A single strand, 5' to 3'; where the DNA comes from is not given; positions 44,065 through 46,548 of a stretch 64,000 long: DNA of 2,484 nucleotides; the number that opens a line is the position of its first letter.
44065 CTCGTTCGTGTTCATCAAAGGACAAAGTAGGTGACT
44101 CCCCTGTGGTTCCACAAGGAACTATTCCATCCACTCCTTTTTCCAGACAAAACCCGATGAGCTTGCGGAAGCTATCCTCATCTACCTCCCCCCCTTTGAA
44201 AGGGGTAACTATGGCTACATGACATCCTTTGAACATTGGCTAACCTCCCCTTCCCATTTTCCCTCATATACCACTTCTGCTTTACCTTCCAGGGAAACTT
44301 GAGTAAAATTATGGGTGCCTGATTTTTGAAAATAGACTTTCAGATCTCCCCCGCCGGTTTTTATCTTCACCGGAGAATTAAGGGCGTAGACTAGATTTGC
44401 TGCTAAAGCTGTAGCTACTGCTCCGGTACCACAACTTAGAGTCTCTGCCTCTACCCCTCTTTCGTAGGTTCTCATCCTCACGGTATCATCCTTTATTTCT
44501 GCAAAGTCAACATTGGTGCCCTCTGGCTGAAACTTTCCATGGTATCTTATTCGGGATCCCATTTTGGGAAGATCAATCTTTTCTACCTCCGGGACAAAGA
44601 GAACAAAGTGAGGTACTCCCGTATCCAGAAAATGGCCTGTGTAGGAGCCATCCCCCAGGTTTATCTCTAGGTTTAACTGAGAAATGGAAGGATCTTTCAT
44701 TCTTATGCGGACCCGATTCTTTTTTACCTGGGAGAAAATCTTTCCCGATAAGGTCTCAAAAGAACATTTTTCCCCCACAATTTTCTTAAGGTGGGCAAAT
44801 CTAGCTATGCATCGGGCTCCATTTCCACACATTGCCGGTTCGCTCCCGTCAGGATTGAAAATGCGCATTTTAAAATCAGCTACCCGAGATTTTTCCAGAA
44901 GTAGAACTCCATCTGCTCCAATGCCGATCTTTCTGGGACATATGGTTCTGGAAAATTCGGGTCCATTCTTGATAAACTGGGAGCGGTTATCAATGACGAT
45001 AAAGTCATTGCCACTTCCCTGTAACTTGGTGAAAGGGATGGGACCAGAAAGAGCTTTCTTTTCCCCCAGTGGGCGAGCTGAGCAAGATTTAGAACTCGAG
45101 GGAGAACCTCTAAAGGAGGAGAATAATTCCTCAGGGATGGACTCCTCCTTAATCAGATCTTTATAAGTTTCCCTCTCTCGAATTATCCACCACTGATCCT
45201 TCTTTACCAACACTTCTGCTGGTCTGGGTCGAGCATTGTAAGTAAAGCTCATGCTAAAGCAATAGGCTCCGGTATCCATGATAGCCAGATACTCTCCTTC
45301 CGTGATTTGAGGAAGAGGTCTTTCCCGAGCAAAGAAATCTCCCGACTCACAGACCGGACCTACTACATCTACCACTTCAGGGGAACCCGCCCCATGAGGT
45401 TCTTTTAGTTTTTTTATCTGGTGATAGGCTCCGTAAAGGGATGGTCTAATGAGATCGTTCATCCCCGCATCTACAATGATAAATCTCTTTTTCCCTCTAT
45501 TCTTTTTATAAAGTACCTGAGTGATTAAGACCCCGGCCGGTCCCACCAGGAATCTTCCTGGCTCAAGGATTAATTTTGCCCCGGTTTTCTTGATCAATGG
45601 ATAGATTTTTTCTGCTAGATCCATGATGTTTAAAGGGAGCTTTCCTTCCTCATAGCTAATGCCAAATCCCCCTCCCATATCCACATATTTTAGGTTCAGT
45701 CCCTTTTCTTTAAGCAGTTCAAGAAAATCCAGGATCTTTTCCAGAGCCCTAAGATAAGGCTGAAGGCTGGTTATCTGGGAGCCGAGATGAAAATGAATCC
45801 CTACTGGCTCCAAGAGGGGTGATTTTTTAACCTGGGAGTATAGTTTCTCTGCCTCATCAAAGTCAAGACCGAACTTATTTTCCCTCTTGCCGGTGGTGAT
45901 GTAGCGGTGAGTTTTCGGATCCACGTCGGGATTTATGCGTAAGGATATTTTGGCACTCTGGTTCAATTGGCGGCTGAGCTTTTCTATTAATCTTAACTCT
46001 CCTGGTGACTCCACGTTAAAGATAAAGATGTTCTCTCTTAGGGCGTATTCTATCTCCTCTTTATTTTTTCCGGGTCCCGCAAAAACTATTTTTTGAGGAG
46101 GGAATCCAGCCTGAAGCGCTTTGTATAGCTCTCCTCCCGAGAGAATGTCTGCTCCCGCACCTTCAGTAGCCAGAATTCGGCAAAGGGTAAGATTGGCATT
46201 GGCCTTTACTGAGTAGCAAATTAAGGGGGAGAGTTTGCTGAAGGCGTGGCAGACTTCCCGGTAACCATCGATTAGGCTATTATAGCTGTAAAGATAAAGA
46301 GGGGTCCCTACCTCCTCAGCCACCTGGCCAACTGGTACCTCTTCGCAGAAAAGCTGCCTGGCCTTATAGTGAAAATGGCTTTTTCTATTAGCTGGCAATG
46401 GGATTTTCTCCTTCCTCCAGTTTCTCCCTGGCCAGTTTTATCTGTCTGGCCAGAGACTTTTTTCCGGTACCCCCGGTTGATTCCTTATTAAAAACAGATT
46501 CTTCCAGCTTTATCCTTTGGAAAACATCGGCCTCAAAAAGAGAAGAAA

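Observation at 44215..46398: Single 727-aa ORF fusing diaminopimelate decarboxylase (LysA) to diaminopimelate epimerase (DapF)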

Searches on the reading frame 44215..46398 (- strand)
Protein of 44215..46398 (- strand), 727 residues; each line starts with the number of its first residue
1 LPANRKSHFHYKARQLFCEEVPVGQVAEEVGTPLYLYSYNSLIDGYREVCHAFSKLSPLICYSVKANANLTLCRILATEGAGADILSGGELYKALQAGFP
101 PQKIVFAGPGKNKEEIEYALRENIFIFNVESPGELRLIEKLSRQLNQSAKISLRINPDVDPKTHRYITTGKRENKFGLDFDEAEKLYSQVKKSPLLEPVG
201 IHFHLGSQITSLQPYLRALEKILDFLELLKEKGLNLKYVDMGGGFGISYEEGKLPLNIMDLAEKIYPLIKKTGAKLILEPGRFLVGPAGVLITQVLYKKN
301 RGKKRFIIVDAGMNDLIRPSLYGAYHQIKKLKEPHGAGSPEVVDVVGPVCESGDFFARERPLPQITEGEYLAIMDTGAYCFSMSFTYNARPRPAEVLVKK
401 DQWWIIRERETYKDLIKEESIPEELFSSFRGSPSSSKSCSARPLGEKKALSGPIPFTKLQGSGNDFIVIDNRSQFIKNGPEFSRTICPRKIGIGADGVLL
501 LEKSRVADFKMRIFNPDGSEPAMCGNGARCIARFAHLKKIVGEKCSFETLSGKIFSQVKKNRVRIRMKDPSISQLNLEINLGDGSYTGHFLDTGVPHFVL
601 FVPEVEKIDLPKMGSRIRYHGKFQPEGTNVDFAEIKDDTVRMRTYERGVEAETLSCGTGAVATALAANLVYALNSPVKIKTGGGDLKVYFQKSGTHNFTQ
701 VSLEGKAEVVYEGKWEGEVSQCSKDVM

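Call 4: search_protein_families(library=pfam, proteins=[window:44215-46398:-])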
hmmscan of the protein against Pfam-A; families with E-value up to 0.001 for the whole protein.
window:44215-46398:- (727 aa): 4 families
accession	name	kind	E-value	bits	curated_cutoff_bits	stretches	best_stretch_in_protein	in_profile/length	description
PF02784.22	Orn_Arg_deC_N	-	1.1e-62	212.1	23.4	1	57-285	15-246/247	Pyridoxal-dependent decarboxylase, pyridoxal binding domain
PF01678.24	DAP_epimerase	-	1.5e-49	167.5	34.7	2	456-565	1-113/121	Diaminopimelate epimerase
PF00278.28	Orn_DAP_Arg_deC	-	2.3e-29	101.9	23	1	188-377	5-95/95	Pyridoxal-dependent decarboxylase, C-terminal sheet domain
PF01168.26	Ala_racemase_N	-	3.7e-06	27.3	24.1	1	60-243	23-195/220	Alanine racemase, N-terminal domain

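Call 5: search_protein_families(library=ncbifam, proteins=[window:44215-46398:-])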
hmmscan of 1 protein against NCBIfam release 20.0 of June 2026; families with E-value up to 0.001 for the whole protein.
window:44215-46398:- (727 aa): 10 families
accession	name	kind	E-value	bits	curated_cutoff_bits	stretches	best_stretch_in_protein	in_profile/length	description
TIGR01048.1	lysA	equivalog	1.4e-153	511.3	297.9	1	12-419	5-416/417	diaminopimelate decarboxylase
TIGR00652.1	DapF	equivalog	1.4e-75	254.2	114.65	1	455-715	2-268/270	diaminopimelate epimerase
NF006515.0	PRK08961.1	equivalog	1.7e-66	224.8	802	1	29-398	500-859/861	bifunctional aspartate kinase/diaminopimelate decarboxylase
TIGR03099.1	dCO2ase_PEP1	hypoth_equivalog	3.5e-65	220.6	478.45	1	12-398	4-398/398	pyridoxal-dependent decarboxylase, exosortase A system-associated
NF052544.1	OrLyDeCDokD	equivalog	9.8e-63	212.3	700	1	8-419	18-459/461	ornithine/lysine decarboxylase DokD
NF038284.1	bifunc_DapF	exception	7.1e-50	169.7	350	1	460-691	16-243/254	bifunctional diaminopimelate epimerase/glutamate racemase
NF041039.1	FslC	exception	7.7e-24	84.3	500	1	27-411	23-417/418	rhizoferrin biosystnesis N-citrylornithine decarboxylase FslC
NF003763.0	PRK05354.1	equivalog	3.3e-20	72.2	369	1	63-304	103-365/636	biosynthetic arginine decarboxylase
TIGR01273.1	speA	equivalog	8.5e-20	70.8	624.1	1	62-304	95-357/624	arginine decarboxylase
TIGR01047.1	nspC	equivalog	1.7e-08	33.3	409.05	1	141-414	109-375/380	carboxynorspermidine decarboxylase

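Call 6: find_homologous_proteins(query=window:44215-46398:-, max_evalue=1e-20)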
Query window:44215-46398:- (727 aa): 8000 proteins with E <= 1e-20 among 8000 candidates; the best 120 are listed.
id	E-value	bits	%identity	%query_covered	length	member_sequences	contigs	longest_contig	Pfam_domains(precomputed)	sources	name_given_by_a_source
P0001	0.0e+0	1617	98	100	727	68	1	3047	PF01678.25,PF02784.23,PF00278.29,PF01168.27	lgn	-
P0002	0.0e+0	1511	91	99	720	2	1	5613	PF01678.25,PF02784.23,PF00278.29,PF01168.27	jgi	jgi:diaminopimelate decarboxylase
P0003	0.0e+0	1509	91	99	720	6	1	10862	PF01678.25,PF02784.23,PF00278.29,PF01168.27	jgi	-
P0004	0.0e+0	1438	88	99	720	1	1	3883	PF01678.25,PF02784.23,PF00278.29,PF01168.27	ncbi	ncbi:MAG: diaminopimelate decarboxylase [bacterium]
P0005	0.0e+0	1437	87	100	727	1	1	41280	PF01678.25,PF02784.23,PF00278.29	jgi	jgi:diaminopimelate decarboxylase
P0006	0.0e+0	1434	88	99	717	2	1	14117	PF01678.25,PF02784.23,PF00278.29,PF01168.27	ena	-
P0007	0.0e+0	1425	87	99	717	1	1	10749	PF01678.25,PF02784.23,PF00278.29,PF01168.27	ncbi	-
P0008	0.0e+0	1410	85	100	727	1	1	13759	PF01678.25,PF02784.23,PF00278.29,PF01168.27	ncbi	ncbi:MAG: diaminopimelate decarboxylase [bacterium]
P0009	0.0e+0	1402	84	100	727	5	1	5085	PF01678.25,PF02784.23,PF00278.29,PF01168.27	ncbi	-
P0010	0.0e+0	1395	86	99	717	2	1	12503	PF01678.25,PF02784.23,PF00278.29,PF01168.27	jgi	-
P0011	0.0e+0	1317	86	93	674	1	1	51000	PF01678.25,PF02784.23,PF00278.29,PF01168.27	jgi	jgi:diaminopimelate decarboxylase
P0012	0.0e+0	1104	69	98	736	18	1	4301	PF01678.25,PF02784.23,PF00278.29,PF01168.27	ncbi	-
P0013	1.6e-293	994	62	98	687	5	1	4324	PF01678.25,PF02784.23,PF00278.29,PF01168.27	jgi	-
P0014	4.7e-289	979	61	97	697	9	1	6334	PF01678.25,PF02784.23,PF00278.29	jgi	-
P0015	2.2e-284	964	61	97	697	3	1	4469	PF01678.25,PF02784.23,PF00278.29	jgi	-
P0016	1.4e-280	951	59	99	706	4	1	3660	PF01678.25,PF02784.23,PF00278.29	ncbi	-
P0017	3.6e-280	950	61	97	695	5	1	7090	PF01678.25,PF02784.23,PF00278.29,PF01168.27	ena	-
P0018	1.2e-279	948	61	97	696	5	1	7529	PF01678.25,PF02784.23,PF00278.29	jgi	-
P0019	2.3e-278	944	61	97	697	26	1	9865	PF01678.25,PF02784.23,PF00278.29,PF01168.27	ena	-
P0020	2.1e-276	937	59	98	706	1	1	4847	PF01678.25,PF02784.23,PF00278.29,PF01168.27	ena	-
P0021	6.5e-276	936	58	98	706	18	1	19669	PF01678.25,PF02784.23,PF00278.29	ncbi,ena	-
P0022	3.7e-272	923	58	98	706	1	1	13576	PF01678.25,PF02784.23,PF00278.29,PF01168.27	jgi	jgi:diaminopimelate decarboxylase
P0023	1.3e-271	921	58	98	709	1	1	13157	PF01678.25,PF02784.23,PF00278.29,PF01168.27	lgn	-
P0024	1.5e-271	921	59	98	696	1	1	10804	PF01678.25,PF02784.23,PF00278.29,PF01168.27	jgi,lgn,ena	-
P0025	2.2e-271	921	58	98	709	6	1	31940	PF01678.25,PF02784.23,PF00278.29,PF01168.27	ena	-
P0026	5.5e-269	913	58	98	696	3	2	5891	PF01678.25,PF02784.23,PF00278.29,PF01168.27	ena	-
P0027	9.8e-269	912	59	97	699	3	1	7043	PF01678.25,PF02784.23,PF00278.29,PF01168.27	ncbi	-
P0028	1.2e-264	898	55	98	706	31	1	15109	PF01678.25,PF02784.23,PF00278.29,PF01168.27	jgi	-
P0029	3.5e-256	870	55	97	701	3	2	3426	PF01678.25,PF02784.23,PF00278.29,PF01168.27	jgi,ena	-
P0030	7.2e-255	866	55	97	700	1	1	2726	PF01678.25,PF02784.23,PF00278.29,PF01168.27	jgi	-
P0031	9.4e-255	866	56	97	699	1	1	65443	PF01678.25,PF02784.23,PF00278.29,PF01168.27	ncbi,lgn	-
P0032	4.2e-249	847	54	97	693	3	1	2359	PF01678.25,PF02784.23,PF00278.29,PF01168.27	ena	-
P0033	1.3e-248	845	54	98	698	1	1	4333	PF01678.25,PF02784.23,PF00278.29,PF01168.27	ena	-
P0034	3.9e-248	844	54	98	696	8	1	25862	PF01678.25,PF26317.1,PF02784.23,PF00278.29,PF01168.27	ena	-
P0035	3.9e-245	834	53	98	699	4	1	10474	PF01678.25,PF02784.23,PF00278.29,PF01168.27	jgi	-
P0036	2.0e-240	818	53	98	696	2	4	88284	PF01678.25,PF02784.23,PF00278.29,PF01168.27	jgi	-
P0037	2.4e-239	815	52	98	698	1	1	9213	PF01678.25,PF02784.23,PF00278.29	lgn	-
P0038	9.4e-239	813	52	98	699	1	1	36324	PF01678.25,PF02784.23,PF00278.29,PF01168.27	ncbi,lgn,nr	ncbi:diaminopimelate decarboxylase [Candidatus Aerophobetes bacterium]|nr:diaminopimelate decarboxyl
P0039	2.0e-237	808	52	98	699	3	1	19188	PF01678.25,PF02784.23,PF00278.29,PF01168.27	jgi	-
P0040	4.9e-237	807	52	98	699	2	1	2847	PF01678.25,PF26317.1,PF02784.23,PF00278.29,PF01168.27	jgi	-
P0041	5.5e-237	807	50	98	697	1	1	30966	PF01678.25,PF26317.1,PF02784.23,PF00278.29,PF01168.27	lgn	-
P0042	4.5e-236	804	49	98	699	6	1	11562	PF01678.25,PF26317.1,PF02784.23,PF00278.29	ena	-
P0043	1.1e-233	796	53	98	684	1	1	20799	PF01678.25,PF02784.23,PF00278.29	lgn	-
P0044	2.2e-228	778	50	98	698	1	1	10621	PF01678.25,PF02784.23,PF00278.29,PF01168.27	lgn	-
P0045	3.0e-227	775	50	98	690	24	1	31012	PF01678.25,PF02784.23,PF00278.29,PF01168.27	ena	-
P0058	3.9e-208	711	73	58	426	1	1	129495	PF02784.23,PF00278.29,PF01168.27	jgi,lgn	-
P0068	5.9e-205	701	71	58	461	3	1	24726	PF02784.23,PF00278.29,PF01168.27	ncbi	-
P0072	1.6e-203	696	46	98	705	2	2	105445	PF01678.25,PF02784.23,PF00278.29,PF01168.27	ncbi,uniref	ncbi:MAG: diaminopimelate decarboxylase [Dissulfurimicrobium sp.]|uniref:diaminopimelate decarboxyla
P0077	1.7e-196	673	46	97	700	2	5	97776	PF01678.25,PF02784.23,PF00278.29,PF01168.27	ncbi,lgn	-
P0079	1.5e-195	670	45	97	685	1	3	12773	PF01678.25,PF02784.23,PF00278.29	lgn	-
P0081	4.2e-192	658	44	98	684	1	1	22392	PF01678.25,PF02784.23,PF00278.29,PF01168.27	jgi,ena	-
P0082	2.7e-176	606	44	97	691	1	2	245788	PF01678.25,PF02784.23,PF00278.29,PF01168.27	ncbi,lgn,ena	-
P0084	3.6e-149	517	44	77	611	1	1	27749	PF01678.25,PF02784.23,PF00278.29,PF01168.27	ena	-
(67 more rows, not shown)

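Call 15: find_encoding_contigs(protein=P0058, flank=6000, max_places=2)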
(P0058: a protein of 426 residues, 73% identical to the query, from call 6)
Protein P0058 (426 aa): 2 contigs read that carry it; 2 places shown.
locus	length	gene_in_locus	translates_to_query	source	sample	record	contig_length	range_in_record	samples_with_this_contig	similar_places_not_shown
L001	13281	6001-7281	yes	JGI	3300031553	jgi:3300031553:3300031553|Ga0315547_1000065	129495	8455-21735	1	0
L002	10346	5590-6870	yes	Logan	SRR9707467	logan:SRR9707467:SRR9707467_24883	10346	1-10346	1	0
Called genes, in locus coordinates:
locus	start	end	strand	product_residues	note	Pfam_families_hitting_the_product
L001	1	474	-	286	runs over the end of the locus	PF01261:AP_endonuc_2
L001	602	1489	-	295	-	PF01418:HTH_6, PF13580:SIS_2 (faint), PF01380:SIS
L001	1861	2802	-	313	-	PF01073:3Beta_HSD, PF01370:Epimerase, PF02719:Polysacc_synt_2, PF04321:RmlD_sub_bind, PF07993:NAD_binding_4 (weak), PF13460:NAD_binding_10 (weak), PF16363:GDP_Man_Dehyd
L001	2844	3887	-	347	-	PF08240:ADH_N, PF16912:Glu_dehyd_C (weak), PF00107:ADH_zinc_N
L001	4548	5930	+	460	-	PF00206:Lyase_1, PF14698:ASL_C2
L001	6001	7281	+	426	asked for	PF00278:Orn_DAP_Arg_deC, PF01168:Ala_racemase_N (weak), PF02784:Orn_Arg_deC_N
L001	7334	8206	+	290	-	PF00701:DHDPS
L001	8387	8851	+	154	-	PF01850:PIN (weak)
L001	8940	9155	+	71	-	PF04014:MazE_antitoxin, PF15937:PrlF_antitoxin (weak)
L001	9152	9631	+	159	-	PF01850:PIN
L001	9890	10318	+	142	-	PF03682:UPF0158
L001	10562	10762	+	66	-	PF01909:NTP_transf_2, PF18765:Polbeta (weak)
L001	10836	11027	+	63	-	-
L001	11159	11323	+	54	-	PF01930:Cas_Cas4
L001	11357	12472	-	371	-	PF12323:HTH_OrfB_IS605 (weak), PF01385:OrfB_IS605, PF07282:Cas12f1-like_TNB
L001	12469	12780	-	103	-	PF01797:Y1_Tnp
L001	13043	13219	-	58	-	-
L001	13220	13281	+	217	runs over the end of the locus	PF02811:PHP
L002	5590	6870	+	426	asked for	PF00278:Orn_DAP_Arg_deC, PF01168:Ala_racemase_N (weak), PF02784:Orn_Arg_deC_N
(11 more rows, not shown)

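Call 17: find_related_loci(query=A1, collection=genome_contigs, flank=6000)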
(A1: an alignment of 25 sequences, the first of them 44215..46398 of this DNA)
Query A1 (727 aa) in genome_contigs; peptide patterns used: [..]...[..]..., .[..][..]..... (x = any residue, [..] = any of these).
600 stretches matched a pattern (row limit reached: there are more); 598 encode a relative of the query (tblastn E <= 1e-3); the best 80 are kept; 80 distinct loci.
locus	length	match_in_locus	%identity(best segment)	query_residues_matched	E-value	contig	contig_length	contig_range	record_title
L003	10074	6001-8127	46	8-716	0e+0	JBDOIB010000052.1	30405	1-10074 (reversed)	MAG: Thermodesulfobacteriota bacterium isolate TC202112_Ori_Bins020 k147_313311, whole genome shotgun sequence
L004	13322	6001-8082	45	8-718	0e+0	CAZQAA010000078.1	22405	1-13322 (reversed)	MAG TPA_asm: uncultured Desulfobacterales bacterium isolate binchicken_co219_409 genome assembly, contig: k141_1107373,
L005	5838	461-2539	42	2-713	4e-180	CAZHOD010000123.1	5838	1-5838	MAG TPA_asm: uncultured Spirochaetia bacterium isolate SRP141376_co2_363 genome assembly, contig: NODE_22899_length_5838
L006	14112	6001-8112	41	8-714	1e-171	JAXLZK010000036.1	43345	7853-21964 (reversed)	MAG: Thermodesulfovibrionales bacterium isolate STL-NIT1 opera.106.fa-36, whole genome shotgun sequence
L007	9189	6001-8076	46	8-719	0e+0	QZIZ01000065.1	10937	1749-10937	MAG: Deltaproteobacteria bacterium isolate SURF_52 Ga0104751_1008094, whole genome shotgun sequence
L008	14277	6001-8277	40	9-715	7e-166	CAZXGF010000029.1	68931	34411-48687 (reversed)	MAG TPA_asm: uncultured Verrucomicrobiota bacterium isolate binchicken_co89_561 genome assembly, contig: NODE_429_length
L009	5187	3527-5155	46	9-570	3e-168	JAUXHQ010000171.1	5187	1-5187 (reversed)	MAG: Deltaproteobacteria bacterium isolate CSMAG_2959 CSMAG_2959_k119_1873789_length_5187_cov_7.0000, whole genome shotg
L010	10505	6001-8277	36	3-713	2e-143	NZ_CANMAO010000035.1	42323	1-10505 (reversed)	Uncultured Endozoicomonas sp. isolate 4-162.fasta NODE_35, whole genome shotgun sequence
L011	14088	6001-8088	39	1-715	1e-140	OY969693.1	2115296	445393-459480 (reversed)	MAG: Euryarchaeota archaeon isolate MFD04408.bin.c.4 genome assembly, chromosome: 1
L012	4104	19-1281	50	4-425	6e-144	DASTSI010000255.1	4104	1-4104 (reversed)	MAG TPA_asm: Nitrospira sp. isolate SMAG_U2276 k141_851998, whole genome shotgun sequence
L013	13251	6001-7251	50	5-422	1e-138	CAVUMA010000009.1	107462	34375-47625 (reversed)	MAG: uncultured Nitrospiraceae bacterium isolate MFD06435.bin.2.125 genome assembly, contig: contig_21165, whole genome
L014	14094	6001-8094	37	4-714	5e-138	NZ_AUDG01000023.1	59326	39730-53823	Rheinheimera baltica DSM 14885 H595DRAFT_scaffold00020.20_C, whole genome shotgun sequence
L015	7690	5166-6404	49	9-423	1e-137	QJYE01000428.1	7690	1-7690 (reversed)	MAG: Nitrospirae bacterium isolate SZUA-312 scaffold_25789, whole genome shotgun sequence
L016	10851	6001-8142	38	16-714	8e-137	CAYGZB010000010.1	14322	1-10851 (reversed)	MAG TPA_asm: uncultured Candidatus Bathyarchaeia archaeon isolate ERP119294_co1_468 genome assembly, contig: NODE_5546_l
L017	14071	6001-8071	50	5-713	3e-136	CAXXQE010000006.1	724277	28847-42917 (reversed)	MAG: Syntrophales bacterium isolate 2205dbbf-2645-4edd-9011-b673a5b30e4c genome assembly, contig: contig_6, whole genome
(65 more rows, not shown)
